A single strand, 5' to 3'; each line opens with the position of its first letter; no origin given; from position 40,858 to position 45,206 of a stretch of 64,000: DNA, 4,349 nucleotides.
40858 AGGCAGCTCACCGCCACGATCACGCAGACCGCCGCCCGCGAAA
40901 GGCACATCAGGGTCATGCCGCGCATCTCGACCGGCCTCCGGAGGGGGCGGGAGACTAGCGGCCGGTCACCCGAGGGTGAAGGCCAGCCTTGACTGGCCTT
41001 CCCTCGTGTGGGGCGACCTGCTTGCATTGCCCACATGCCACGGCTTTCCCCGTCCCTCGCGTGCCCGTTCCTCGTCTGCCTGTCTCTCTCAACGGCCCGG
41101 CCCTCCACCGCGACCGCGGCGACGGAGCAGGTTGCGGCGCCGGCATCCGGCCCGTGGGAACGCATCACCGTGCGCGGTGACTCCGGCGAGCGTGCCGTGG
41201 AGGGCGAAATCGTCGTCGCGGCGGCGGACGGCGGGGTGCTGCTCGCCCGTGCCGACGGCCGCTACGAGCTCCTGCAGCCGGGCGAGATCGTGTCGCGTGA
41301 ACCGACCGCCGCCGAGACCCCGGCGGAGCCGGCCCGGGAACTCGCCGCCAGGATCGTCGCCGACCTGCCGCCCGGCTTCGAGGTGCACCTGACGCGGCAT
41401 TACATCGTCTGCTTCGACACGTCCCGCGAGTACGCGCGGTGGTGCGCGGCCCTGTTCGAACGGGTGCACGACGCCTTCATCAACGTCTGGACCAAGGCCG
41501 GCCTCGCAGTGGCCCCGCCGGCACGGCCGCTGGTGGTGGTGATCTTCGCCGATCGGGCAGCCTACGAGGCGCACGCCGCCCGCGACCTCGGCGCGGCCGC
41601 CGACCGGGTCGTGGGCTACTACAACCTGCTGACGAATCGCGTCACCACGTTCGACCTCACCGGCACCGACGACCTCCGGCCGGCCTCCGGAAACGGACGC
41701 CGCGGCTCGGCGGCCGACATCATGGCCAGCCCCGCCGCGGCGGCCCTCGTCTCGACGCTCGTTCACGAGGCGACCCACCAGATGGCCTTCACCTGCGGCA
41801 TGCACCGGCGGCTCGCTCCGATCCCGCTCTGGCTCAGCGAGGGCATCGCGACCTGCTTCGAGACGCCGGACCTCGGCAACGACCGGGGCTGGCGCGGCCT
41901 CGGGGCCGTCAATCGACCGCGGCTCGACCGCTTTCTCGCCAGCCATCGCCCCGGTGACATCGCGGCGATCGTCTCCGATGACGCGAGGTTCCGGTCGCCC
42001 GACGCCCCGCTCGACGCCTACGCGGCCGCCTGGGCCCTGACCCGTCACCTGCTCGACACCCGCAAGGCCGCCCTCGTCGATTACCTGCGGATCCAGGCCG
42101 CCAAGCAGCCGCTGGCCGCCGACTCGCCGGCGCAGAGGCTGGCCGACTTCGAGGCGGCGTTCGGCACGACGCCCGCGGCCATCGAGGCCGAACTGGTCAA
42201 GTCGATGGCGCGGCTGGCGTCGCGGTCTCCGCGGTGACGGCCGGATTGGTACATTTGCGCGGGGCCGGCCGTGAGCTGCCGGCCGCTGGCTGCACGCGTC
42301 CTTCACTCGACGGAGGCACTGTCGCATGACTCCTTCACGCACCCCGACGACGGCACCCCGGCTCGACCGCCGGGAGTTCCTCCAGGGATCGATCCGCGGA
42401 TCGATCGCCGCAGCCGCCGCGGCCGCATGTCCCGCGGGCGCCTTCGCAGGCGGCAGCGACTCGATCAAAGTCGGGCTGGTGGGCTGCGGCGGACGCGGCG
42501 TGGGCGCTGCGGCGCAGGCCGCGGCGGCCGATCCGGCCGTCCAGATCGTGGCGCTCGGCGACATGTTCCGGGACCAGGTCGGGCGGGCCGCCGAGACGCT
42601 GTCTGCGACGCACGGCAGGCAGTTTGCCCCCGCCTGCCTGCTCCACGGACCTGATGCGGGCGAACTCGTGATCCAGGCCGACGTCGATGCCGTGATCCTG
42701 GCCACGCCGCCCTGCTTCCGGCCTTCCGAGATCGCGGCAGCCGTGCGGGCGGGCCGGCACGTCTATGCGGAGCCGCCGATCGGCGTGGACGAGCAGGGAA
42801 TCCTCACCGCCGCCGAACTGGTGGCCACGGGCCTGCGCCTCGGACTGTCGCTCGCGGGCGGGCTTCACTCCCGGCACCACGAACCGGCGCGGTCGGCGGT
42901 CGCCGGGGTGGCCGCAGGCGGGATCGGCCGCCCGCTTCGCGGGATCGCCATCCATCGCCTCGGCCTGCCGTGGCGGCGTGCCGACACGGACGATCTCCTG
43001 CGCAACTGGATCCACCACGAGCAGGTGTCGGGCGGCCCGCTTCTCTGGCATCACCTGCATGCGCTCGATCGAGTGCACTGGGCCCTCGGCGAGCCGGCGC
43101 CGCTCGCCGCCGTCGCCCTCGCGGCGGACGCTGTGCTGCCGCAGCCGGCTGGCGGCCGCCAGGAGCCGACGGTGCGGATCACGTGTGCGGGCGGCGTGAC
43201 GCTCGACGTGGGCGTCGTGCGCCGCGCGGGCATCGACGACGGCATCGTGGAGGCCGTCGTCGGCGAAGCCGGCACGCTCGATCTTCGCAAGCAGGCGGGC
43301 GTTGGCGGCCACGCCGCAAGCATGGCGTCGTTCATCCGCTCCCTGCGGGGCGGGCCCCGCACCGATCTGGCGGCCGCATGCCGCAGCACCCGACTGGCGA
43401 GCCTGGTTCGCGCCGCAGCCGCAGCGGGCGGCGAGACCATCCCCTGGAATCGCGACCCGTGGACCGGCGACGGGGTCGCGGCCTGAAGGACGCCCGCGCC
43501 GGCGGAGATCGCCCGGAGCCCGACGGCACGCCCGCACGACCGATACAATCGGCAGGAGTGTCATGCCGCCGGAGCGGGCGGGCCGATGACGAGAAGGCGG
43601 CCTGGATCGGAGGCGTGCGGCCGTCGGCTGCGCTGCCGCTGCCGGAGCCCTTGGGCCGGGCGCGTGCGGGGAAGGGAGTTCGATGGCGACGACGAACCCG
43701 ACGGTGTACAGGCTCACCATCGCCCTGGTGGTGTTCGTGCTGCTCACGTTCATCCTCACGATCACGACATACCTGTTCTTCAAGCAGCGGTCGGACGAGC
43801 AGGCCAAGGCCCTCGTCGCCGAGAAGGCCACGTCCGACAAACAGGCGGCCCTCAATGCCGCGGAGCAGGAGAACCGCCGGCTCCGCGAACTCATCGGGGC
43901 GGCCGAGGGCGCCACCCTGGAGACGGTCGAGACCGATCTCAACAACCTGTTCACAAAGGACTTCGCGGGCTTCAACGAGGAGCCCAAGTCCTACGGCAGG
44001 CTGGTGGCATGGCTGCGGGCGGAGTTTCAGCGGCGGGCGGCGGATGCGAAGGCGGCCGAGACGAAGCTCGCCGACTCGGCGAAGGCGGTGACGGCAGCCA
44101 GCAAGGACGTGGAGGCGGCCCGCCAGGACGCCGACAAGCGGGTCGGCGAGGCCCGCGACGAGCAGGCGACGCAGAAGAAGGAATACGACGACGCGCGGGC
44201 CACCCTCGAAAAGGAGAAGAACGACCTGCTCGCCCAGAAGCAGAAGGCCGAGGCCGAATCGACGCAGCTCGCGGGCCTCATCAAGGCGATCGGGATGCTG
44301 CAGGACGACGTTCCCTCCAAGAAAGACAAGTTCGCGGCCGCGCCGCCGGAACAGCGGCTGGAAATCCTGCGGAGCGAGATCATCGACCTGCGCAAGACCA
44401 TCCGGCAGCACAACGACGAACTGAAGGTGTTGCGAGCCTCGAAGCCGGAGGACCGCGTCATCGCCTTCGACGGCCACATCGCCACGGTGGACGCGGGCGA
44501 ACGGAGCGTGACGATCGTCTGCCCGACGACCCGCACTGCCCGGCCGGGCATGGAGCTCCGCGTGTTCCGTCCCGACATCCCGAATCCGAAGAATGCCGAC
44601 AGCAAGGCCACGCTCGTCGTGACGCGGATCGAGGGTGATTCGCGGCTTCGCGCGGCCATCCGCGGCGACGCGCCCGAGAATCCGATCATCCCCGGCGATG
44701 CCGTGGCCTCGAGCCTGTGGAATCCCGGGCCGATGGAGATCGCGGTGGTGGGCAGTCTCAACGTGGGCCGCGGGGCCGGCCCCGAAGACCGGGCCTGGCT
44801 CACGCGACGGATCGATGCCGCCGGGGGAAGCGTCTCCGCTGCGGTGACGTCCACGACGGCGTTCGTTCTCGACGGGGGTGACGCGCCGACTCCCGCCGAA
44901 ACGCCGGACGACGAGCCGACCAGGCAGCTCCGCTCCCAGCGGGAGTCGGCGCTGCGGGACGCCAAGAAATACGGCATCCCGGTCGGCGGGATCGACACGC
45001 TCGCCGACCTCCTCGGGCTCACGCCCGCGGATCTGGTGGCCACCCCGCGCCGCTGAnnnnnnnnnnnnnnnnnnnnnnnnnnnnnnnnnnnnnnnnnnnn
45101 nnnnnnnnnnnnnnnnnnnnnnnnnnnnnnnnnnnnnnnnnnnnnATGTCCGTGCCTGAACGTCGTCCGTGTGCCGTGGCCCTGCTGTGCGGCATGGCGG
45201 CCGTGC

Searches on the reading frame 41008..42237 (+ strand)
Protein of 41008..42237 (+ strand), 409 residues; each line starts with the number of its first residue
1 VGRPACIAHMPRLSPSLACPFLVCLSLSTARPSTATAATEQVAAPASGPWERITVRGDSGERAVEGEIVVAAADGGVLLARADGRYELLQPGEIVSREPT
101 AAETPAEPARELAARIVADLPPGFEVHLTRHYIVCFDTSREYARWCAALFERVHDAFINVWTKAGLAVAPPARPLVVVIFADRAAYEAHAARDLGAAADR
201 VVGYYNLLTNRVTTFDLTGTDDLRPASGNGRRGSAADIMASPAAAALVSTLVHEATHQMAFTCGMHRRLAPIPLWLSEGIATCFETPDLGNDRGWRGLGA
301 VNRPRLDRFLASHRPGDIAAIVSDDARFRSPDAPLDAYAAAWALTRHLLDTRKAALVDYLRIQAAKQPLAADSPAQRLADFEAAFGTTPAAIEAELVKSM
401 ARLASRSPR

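Call 26: search_protein_families(library=pfam, proteins=[window:41008-42237:+], max_evalue=0.001)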
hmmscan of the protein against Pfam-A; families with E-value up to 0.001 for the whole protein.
window:41008-42237:+ (409 aa): 1 family
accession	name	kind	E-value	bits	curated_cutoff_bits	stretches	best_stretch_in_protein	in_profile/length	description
PF07607.17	DUF1570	-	2.6e-34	118.7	22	1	248-370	2-129/129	Protein of unknown function (DUF1570)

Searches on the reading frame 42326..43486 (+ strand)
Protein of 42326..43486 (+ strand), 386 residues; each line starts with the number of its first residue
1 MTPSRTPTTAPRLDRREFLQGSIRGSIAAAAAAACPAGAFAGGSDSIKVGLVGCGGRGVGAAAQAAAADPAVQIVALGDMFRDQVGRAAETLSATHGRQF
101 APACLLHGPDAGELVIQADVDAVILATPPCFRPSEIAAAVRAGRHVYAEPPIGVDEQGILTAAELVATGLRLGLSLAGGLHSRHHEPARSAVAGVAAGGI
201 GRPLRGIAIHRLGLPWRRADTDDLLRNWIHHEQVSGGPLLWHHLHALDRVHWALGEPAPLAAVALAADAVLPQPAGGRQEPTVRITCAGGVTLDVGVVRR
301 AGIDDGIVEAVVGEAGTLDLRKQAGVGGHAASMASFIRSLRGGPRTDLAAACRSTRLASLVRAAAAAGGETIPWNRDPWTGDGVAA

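Call 26: search_protein_families(library=pfam, proteins=[window:42326-43486:+], max_evalue=0.001)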
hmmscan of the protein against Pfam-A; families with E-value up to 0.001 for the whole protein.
window:42326-43486:+ (386 aa): 2 families
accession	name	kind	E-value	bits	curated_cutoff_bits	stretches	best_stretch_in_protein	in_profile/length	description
PF01408.29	GFO_IDH_MocA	-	6.3e-06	27.3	24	1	47-155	1-98/120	Oxidoreductase family, NAD-binding Rossmann fold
PF22725.1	GFO_IDH_MocA_C3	-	8.7e-05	22.9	27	1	195-318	8-123/124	GFO/IDH/MocA C-terminal domain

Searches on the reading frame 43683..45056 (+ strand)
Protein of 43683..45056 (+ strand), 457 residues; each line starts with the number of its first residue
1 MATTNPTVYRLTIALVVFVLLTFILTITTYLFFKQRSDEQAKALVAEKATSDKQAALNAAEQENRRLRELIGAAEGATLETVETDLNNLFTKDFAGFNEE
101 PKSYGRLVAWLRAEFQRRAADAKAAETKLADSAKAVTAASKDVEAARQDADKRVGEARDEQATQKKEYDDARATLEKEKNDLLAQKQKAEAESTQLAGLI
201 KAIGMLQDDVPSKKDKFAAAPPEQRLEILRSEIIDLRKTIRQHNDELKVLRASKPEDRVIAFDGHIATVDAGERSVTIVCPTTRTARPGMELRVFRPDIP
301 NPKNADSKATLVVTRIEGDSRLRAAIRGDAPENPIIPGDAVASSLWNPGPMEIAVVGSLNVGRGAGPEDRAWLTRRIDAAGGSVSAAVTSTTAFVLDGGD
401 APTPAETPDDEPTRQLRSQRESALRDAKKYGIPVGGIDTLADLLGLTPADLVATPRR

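Call 26: search_protein_families(library=pfam, proteins=[window:43683-45056:+], max_evalue=0.001)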
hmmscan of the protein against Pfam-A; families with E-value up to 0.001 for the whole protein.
window:43683-45056:+ (457 aa): 0 families

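Call 90: search_protein_families(library=ncbifam, proteins=[window:43683-45056:+], max_evalue=0.00001)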
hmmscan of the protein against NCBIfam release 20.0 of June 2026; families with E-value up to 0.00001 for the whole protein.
window:43683-45056:+ (457 aa): 1 family
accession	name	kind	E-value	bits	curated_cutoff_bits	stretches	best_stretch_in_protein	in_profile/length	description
NF045487.1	ASRP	equivalog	8.4e-06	24.7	300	1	112-256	134-276/593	archaea-specific SMC-related protein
